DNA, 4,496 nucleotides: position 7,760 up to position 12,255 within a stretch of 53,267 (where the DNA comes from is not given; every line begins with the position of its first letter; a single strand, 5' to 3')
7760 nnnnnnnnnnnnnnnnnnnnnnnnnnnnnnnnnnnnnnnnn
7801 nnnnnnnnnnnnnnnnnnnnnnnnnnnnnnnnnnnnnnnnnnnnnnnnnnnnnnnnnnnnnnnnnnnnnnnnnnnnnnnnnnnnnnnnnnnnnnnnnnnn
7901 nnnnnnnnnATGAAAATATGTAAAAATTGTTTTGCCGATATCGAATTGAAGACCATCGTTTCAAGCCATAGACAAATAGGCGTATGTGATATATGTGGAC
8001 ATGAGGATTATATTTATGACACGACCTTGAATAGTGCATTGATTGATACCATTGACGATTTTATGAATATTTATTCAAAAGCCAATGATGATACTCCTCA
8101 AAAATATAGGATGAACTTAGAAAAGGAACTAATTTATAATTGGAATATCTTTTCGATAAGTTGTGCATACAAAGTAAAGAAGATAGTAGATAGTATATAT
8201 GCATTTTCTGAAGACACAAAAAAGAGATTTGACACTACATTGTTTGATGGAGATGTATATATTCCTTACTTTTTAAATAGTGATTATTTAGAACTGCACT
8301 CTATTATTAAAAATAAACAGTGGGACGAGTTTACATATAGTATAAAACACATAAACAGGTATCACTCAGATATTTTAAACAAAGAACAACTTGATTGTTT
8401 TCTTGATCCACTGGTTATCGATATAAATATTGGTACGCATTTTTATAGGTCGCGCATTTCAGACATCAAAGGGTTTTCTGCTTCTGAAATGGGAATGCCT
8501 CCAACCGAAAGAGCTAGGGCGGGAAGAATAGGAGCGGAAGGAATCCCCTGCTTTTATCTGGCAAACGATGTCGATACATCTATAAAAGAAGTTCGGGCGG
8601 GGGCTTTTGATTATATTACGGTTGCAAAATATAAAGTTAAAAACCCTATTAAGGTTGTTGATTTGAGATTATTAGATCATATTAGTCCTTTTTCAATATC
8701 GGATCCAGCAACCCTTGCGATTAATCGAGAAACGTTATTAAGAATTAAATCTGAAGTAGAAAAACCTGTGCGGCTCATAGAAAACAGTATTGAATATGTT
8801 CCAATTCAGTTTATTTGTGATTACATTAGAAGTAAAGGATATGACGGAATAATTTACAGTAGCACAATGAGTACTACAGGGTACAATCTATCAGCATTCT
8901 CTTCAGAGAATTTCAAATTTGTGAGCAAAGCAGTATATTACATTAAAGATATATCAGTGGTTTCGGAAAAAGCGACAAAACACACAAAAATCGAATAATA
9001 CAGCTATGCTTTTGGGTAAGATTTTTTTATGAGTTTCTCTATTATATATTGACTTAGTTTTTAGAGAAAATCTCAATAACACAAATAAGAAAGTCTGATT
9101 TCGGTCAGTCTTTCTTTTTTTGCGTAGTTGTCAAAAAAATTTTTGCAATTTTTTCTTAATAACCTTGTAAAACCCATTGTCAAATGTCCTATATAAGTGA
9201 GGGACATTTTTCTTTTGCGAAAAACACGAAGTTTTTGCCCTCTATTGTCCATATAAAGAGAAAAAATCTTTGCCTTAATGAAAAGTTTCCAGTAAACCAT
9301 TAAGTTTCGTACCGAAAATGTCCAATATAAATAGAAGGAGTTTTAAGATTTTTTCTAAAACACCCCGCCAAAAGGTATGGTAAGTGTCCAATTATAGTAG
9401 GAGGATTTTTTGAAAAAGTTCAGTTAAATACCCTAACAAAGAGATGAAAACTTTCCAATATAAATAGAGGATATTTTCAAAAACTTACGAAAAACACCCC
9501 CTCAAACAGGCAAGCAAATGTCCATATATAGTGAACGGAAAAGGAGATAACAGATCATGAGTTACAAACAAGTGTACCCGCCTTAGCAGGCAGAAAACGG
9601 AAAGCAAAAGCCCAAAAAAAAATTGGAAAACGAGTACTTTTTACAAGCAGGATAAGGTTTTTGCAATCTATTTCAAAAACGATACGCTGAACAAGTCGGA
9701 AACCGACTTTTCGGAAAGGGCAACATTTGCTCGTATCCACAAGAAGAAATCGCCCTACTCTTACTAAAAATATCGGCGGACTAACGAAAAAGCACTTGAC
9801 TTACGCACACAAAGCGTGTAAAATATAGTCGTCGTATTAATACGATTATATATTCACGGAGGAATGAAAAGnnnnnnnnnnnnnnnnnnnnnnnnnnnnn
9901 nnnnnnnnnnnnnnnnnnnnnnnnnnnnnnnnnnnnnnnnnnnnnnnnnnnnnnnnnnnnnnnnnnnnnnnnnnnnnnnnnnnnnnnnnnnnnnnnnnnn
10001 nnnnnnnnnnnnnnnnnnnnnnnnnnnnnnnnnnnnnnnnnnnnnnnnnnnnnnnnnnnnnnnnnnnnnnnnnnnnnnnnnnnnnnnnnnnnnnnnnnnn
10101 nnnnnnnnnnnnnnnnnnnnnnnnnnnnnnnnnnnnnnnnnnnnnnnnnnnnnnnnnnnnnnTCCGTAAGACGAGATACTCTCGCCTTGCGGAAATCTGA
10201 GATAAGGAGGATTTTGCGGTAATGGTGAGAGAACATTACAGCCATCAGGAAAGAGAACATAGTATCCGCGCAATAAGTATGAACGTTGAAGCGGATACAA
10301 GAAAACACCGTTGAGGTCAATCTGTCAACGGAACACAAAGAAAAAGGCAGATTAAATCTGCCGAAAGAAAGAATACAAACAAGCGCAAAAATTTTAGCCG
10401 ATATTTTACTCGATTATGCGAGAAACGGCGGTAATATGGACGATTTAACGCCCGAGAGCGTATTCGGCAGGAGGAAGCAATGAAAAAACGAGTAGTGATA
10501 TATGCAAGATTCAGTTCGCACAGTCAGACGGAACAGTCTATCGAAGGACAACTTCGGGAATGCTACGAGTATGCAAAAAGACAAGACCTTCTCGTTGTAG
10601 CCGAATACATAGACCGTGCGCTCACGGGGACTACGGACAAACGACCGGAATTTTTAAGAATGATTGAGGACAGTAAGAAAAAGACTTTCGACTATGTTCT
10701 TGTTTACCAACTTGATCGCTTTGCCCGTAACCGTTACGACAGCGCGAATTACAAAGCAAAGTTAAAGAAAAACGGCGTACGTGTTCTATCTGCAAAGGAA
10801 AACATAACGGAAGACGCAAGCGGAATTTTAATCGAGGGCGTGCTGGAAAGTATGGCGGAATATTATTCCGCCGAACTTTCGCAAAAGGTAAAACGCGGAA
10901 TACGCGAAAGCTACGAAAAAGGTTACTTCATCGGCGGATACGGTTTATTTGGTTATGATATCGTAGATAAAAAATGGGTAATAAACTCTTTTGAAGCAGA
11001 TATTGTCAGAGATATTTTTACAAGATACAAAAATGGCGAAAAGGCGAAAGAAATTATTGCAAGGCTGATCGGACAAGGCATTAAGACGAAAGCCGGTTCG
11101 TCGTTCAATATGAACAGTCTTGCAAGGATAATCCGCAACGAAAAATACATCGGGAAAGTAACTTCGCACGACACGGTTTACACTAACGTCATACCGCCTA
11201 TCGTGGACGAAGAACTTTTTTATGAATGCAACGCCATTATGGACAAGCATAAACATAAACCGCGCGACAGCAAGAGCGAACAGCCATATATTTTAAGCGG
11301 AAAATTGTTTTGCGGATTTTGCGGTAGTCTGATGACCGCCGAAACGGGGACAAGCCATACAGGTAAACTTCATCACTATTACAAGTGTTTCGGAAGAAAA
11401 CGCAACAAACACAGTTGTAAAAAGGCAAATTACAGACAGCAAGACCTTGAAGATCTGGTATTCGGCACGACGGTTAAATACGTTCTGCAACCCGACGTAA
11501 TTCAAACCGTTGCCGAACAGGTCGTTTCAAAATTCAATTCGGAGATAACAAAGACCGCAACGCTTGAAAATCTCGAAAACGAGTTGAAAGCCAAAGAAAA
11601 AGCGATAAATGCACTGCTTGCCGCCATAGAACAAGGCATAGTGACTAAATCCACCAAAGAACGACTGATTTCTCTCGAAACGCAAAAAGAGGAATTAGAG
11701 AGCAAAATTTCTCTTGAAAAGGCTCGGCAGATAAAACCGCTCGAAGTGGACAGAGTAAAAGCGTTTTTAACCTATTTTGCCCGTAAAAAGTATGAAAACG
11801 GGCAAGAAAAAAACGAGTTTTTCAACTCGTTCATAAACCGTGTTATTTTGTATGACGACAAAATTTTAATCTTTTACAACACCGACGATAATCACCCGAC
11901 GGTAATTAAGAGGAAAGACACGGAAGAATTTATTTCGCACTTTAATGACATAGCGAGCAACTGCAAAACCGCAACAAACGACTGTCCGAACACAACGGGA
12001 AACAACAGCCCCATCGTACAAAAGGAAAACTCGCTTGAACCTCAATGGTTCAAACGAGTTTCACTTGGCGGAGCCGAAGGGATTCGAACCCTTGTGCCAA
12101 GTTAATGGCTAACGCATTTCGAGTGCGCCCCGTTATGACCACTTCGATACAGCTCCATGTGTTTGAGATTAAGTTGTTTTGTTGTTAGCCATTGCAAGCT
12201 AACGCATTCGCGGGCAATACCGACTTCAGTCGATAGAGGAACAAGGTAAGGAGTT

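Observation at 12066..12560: Array of tRNA-Ser 5'-half pseudo-genes with a structured insert in place of the anticodon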

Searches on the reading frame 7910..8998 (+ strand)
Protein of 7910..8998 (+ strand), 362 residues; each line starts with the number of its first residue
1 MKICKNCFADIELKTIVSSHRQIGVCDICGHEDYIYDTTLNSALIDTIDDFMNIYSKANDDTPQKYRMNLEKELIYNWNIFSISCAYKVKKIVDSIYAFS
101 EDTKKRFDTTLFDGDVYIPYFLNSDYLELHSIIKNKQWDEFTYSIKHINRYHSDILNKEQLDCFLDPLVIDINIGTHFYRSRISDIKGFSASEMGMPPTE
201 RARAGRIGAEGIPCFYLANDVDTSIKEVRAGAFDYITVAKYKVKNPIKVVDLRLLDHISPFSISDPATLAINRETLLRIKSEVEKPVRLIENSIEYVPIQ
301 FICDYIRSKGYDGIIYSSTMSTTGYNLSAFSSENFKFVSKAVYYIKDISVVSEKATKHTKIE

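Call 10: search_protein_families(library=pfam, proteins=[window:7910-8998:+])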
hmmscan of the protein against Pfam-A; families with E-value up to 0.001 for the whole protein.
window:7910-8998:+ (362 aa): 1 family
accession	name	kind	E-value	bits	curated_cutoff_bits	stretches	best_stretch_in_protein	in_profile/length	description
PF08808.17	RES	-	2.9e-14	53.8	23.2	1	190-340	12-145/157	RES domain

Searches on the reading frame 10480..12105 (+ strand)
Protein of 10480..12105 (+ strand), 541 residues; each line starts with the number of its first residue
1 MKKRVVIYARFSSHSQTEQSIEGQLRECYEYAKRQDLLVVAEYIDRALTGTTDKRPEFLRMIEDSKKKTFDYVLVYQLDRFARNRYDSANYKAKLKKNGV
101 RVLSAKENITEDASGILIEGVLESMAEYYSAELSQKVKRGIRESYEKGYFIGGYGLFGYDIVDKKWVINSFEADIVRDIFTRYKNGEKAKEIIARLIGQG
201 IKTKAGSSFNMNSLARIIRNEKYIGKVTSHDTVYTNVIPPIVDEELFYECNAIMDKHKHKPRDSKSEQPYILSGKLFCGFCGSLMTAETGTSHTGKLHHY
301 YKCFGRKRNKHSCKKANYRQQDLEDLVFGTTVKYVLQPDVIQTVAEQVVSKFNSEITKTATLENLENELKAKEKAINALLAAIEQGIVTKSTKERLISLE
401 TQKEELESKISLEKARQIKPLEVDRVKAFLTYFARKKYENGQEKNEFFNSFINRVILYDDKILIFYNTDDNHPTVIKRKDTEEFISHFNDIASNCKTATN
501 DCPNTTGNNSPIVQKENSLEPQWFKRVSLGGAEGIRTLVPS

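Call 10: search_protein_families(library=pfam, proteins=[window:10480-12105:+])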
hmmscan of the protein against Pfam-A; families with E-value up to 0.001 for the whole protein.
window:10480-12105:+ (541 aa): 3 families
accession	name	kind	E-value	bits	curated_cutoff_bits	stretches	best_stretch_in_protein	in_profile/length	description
PF00239.26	Resolvase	-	2.9e-30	105.7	23.3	1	5-148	1-143/145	Resolvase, N terminal domain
PF07508.19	Recombinase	-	1.1e-17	64.6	21.1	1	172-256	3-101/102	Recombinase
PF13408.12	Zn_ribbon_recom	-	5.8e-13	49.4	25.3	1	271-328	1-54/58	Recombinase zinc beta ribbon domain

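Call 50: find_related_loci(query=window:10480-12105:+, collection=viral_contigs, flank=3000)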
Query window:10480-12105:+ (541 aa) in viral_contigs; peptide patterns used: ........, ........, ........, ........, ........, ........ (x = any residue, [..] = any of these).
14 stretches matched a pattern; 12 encode a relative of the query (tblastn E <= 1e-3); 12 distinct loci.
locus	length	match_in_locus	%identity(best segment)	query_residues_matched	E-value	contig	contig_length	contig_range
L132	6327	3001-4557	64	1-532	0e+0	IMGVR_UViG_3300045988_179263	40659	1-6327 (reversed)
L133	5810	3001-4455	46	3-484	5e-132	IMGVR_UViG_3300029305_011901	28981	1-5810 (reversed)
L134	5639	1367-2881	41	3-512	2e-119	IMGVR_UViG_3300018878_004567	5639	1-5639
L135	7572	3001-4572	40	3-531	4e-118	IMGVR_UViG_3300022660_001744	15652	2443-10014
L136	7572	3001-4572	40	3-531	4e-118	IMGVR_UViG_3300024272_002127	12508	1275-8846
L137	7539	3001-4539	42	3-527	9e-129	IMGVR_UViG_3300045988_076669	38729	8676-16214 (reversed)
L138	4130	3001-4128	47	3-379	4e-107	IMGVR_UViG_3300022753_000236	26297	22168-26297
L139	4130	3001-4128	47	3-379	4e-107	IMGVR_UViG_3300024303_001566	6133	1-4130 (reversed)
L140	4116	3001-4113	48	3-374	9e-107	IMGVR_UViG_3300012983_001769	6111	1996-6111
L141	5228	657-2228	40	3-531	4e-118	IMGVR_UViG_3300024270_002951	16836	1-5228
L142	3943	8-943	35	209-516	4e-55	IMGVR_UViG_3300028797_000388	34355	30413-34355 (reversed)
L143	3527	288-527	83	459-538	1e-37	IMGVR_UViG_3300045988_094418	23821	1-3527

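Call 51: find_homologous_proteins(query=window:10480-12105:+, max_evalue=1e-30)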
Query window:10480-12105:+ (541 aa): 7998 proteins with E <= 1e-30 among 8000 candidates; the best 120 are listed.
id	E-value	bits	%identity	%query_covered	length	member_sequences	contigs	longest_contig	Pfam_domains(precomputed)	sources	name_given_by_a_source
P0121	0.0e+0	1146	96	100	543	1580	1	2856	PF07508.20,PF00239.27,PF13408.13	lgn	-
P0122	0.0e+0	1144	96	99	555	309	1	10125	PF07508.20,PF00239.27,PF13408.13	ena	-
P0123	0.0e+0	1141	96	100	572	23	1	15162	PF07508.20,PF00239.27,PF13408.13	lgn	-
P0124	0.0e+0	1139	95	100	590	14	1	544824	PF07508.20,PF00239.27,PF13408.13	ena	-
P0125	0.0e+0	1055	88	99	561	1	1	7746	PF07508.20,PF00239.27,PF13408.13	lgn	-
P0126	0.0e+0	1055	88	99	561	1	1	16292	PF07508.20,PF00239.27,PF13408.13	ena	-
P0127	0.0e+0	1052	87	100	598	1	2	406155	PF07508.20,PF00239.27,PF13408.13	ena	-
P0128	0.0e+0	1051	87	100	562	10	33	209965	PF07508.20,PF00239.27,PF13408.13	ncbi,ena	-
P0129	0.0e+0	1036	87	98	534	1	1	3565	PF07508.20,PF00239.27,PF13408.13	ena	-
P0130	0.0e+0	1009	86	100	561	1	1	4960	PF07508.20,PF00239.27,PF13408.13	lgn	-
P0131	6.5e-291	984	83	100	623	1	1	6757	PF07508.20,PF00239.27,PF13408.13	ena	-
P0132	5.2e-288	974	82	100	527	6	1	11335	PF07508.20,PF00239.27,PF13408.13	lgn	-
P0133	1.1e-280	950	80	100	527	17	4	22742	PF07508.20,PF00239.27,PF13408.13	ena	-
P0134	1.1e-280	950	83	93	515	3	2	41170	PF07508.20,PF00239.27,PF13408.13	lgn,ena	-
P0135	5.8e-280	947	80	99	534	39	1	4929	PF07508.20,PF00239.27,PF13408.13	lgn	-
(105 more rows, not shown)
